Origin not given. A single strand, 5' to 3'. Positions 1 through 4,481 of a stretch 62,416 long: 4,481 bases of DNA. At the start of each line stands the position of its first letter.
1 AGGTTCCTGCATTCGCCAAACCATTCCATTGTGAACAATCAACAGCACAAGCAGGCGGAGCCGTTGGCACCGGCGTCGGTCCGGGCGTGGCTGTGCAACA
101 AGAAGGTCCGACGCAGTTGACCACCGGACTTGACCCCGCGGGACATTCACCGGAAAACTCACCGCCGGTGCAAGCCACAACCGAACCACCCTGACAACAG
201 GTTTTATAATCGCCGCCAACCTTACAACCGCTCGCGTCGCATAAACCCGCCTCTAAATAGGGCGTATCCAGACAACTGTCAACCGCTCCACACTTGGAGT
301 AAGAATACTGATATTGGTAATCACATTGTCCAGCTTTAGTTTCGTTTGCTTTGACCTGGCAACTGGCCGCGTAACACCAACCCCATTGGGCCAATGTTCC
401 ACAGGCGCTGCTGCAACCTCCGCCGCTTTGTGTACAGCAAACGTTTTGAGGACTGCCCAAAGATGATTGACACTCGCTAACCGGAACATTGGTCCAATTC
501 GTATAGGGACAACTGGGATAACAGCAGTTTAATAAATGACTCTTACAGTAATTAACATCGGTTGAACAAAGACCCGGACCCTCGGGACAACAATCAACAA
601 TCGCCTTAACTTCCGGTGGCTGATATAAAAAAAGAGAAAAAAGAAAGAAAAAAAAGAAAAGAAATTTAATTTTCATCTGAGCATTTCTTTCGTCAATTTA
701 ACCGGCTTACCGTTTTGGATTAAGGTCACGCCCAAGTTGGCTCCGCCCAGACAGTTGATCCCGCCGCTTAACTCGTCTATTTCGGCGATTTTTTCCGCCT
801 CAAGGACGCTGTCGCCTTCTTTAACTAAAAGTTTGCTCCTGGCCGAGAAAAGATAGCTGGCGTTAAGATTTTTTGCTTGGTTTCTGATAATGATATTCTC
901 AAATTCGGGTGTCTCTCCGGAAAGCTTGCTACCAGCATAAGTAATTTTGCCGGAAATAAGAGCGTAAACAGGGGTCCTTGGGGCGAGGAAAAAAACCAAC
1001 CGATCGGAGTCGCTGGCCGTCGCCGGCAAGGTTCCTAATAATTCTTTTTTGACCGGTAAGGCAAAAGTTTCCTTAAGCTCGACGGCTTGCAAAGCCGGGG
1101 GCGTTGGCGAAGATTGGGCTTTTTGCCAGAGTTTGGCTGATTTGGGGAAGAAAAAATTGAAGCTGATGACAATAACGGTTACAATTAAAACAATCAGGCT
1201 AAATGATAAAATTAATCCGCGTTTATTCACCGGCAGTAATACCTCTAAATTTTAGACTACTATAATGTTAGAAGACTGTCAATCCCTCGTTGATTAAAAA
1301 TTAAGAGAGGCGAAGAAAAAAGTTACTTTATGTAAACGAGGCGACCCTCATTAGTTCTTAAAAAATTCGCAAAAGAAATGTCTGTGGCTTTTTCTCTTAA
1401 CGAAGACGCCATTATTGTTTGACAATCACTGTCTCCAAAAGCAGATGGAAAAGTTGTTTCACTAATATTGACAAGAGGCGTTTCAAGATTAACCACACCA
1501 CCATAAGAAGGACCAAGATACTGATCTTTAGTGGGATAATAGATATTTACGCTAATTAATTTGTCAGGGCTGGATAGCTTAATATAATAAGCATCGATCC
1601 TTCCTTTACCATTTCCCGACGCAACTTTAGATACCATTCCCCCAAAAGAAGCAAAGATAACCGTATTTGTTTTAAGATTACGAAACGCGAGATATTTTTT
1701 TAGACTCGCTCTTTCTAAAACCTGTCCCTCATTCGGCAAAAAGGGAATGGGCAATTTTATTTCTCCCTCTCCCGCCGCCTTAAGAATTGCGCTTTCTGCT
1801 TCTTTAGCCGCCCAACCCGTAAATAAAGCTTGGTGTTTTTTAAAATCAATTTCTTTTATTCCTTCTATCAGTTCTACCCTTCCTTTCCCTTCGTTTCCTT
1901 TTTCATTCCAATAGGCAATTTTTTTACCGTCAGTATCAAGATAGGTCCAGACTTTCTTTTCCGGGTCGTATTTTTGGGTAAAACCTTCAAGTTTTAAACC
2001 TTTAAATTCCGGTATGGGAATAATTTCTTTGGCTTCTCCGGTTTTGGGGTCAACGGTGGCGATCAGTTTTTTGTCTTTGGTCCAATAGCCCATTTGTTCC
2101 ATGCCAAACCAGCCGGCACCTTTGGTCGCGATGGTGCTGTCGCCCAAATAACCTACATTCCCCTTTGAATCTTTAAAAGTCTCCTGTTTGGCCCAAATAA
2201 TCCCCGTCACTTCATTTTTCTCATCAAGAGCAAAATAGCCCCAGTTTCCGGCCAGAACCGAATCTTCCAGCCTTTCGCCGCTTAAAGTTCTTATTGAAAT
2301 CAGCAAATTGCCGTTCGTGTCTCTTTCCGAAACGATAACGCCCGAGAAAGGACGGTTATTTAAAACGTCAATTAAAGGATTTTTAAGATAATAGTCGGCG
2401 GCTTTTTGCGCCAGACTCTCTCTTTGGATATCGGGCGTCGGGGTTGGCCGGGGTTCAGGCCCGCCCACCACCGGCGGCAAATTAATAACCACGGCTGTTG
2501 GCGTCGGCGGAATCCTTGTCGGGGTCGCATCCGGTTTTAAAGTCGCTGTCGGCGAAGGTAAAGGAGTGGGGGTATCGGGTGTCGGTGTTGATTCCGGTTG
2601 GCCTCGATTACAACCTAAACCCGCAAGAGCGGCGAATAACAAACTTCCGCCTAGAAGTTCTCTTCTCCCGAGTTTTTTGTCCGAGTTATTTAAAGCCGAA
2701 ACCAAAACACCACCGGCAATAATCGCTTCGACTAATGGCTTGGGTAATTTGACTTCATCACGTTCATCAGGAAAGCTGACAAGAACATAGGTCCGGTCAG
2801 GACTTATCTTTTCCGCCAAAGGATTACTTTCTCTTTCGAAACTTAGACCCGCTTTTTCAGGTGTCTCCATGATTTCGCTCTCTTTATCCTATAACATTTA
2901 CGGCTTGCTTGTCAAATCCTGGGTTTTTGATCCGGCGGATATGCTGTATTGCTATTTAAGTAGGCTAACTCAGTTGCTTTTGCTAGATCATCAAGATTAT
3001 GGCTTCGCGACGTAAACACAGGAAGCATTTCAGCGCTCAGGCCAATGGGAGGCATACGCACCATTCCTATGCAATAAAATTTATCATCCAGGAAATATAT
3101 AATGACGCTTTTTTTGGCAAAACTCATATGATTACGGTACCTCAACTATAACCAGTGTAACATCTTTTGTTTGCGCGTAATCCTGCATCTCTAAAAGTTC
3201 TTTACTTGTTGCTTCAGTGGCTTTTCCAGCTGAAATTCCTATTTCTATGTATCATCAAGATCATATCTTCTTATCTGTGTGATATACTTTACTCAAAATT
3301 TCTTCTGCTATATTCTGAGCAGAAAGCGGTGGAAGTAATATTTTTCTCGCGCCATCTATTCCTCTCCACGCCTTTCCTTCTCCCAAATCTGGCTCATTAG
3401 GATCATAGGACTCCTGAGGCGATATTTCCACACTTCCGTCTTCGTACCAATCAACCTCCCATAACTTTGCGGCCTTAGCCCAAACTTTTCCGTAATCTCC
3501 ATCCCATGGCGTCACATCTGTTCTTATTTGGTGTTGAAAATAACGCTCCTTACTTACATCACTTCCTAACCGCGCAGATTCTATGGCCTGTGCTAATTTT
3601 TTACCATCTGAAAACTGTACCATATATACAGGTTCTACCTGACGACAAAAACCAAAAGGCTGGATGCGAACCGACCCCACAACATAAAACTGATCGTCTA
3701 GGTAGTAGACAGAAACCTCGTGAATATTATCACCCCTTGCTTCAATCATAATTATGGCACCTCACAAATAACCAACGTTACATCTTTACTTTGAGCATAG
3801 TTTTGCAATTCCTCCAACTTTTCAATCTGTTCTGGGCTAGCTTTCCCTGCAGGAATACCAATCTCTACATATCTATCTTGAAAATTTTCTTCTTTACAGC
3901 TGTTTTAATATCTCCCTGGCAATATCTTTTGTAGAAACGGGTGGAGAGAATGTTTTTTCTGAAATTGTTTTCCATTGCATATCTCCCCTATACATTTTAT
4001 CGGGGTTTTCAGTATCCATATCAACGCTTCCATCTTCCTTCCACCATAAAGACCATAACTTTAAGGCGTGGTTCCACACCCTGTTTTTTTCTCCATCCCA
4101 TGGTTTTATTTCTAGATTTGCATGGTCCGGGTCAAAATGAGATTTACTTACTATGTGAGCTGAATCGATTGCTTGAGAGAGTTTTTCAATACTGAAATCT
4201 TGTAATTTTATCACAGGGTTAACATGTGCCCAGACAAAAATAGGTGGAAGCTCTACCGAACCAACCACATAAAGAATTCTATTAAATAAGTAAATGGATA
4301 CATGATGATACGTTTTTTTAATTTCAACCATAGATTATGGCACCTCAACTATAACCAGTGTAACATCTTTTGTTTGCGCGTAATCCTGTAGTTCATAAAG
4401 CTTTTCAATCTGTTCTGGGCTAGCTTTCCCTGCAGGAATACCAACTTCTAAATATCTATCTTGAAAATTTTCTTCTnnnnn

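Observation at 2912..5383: Array of four immunity-like paralogs, each preceded by a decayed copy of the last 40-47 codons of a small nuclease-like toxin gene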

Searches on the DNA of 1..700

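Call 90: search_rna_families(source=window, start=1, end=700, threshold=evalue, max_evalue=0.01)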
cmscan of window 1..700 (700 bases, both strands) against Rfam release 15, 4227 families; matches with E-value up to 0.01: 0.
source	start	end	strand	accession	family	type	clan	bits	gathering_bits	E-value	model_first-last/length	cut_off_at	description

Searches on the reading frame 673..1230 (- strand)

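Call 3: search_protein_families(library=pfam, proteins=[window:673-1230:-], max_evalue=1)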
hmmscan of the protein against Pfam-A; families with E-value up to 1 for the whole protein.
window:673-1230:- (185 aa): 2 families
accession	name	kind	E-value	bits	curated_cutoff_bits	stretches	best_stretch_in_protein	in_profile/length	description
PF01551.29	Peptidase_M23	-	1.8e-06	28.5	28.7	1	80-177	8-94/96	Peptidase family M23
PF13375.12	RnfC_N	-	0.0029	18.1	25.6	1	130-154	40-64/101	RnfC Barrel sandwich hybrid domain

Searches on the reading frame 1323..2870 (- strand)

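Call 3: search_protein_families(library=pfam, proteins=[window:1323-2870:-], max_evalue=1)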
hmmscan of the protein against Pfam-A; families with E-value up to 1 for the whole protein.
window:1323-2870:- (515 aa): 0 families

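Call 65: search_protein_families(library=ncbifam, proteins=[window:1323-2870:-], max_evalue=0.1)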
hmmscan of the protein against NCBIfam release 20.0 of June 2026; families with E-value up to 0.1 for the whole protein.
window:1323-2870:- (515 aa): 1 family
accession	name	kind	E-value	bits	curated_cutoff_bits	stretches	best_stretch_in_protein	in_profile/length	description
NF058595.1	invert_tail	domain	0.076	13.4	37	0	49-104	31-88/113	lipo-invert putative C-terminal anchoring domain-containing protein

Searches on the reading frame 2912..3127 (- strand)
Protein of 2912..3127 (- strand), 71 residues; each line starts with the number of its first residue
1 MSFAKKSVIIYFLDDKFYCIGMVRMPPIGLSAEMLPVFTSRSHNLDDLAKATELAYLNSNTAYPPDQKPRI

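Call 3: search_protein_families(library=pfam, proteins=[window:2912-3127:-], max_evalue=1)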
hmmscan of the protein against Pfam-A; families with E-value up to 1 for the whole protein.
window:2912-3127:- (71 aa): 1 family
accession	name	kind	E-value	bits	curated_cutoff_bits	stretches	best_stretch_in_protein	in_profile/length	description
PF22153.2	SelB_WH1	-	0.25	11.5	26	1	15-50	16-51/57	Elongation factor SelB, first winged-helix domain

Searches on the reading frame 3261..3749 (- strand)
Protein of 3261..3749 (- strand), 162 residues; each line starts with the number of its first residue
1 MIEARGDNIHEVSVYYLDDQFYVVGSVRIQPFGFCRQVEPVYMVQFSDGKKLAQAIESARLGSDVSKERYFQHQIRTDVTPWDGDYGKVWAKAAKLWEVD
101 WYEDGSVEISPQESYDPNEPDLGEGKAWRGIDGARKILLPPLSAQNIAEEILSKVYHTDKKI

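Call 3: search_protein_families(library=pfam, proteins=[window:3261-3749:-], max_evalue=1)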
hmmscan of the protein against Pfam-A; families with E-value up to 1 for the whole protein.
window:3261-3749:- (162 aa): 0 families

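Call 65: search_protein_families(library=ncbifam, proteins=[window:3261-3749:-], max_evalue=0.1)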
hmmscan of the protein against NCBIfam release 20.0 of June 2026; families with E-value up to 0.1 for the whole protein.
window:3261-3749:- (162 aa): 0 families

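Call 66: search_protein_families(library=padloc, proteins=[window:3261-3749:-], max_evalue=0.1)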
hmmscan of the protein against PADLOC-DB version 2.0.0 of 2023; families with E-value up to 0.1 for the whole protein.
window:3261-3749:- (162 aa): 0 families

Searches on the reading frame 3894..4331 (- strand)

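Call 3: search_protein_families(library=pfam, proteins=[window:3894-4331:-], max_evalue=1)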
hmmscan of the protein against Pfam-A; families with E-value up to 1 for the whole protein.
window:3894-4331:- (145 aa): 1 family
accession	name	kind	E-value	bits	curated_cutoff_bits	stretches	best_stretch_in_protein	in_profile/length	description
PF12323.14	HTH_OrfB_IS605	-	0.32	11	21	1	85-101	30-46/47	Helix-turn-helix domain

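Call 65: search_protein_families(library=ncbifam, proteins=[window:3894-4331:-], max_evalue=0.1)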
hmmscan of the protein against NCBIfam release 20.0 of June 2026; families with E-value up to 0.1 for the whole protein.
window:3894-4331:- (145 aa): 0 families

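Call 66: search_protein_families(library=padloc, proteins=[window:3894-4331:-], max_evalue=0.1)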
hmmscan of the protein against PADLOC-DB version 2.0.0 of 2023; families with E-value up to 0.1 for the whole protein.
window:3894-4331:- (145 aa): 0 families
